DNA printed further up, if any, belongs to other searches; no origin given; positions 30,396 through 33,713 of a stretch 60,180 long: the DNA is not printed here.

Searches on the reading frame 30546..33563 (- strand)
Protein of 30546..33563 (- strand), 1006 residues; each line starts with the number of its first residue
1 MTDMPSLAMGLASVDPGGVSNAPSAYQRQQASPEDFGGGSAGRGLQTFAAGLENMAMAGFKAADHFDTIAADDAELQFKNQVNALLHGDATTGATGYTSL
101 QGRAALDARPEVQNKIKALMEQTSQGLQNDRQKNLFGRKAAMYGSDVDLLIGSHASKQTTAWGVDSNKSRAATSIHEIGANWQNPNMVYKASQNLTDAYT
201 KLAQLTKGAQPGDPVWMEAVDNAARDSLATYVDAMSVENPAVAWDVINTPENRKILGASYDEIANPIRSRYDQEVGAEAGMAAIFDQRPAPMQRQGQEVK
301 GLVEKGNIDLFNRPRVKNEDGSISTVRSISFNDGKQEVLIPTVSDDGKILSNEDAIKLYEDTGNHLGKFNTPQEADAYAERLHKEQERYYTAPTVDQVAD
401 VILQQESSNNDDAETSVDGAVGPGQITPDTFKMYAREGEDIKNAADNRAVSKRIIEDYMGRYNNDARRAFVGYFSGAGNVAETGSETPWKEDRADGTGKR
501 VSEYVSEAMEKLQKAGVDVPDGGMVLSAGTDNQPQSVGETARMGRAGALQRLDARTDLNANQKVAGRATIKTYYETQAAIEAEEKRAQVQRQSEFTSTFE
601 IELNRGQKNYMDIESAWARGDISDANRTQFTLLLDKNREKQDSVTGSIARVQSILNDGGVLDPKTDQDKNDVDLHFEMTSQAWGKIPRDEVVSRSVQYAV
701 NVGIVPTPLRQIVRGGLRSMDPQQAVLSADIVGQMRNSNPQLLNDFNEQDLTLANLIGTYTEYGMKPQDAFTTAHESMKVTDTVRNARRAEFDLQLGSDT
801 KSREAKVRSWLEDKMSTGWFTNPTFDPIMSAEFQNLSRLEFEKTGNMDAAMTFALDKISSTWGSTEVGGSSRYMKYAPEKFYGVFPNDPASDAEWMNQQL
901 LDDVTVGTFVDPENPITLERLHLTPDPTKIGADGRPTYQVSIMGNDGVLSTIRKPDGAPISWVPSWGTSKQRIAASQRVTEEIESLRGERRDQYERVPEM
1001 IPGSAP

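Call 55: search_protein_families(library=phrogs, proteins=[window:30546-33563:-], max_evalue=0.00001)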
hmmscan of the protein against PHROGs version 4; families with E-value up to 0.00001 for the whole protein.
window:30546-33563:- (1006 aa): 3 families
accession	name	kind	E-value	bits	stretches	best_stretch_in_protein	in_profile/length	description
phrog_1044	-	lysis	8e-13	48.5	1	688-893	566-772/900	endolysin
phrog_2013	-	tail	3.8e-10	40.1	1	359-495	452-571/657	lytic tail protein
phrog_35577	-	unknown function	2.1e-09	38.4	1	397-515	25-142/331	-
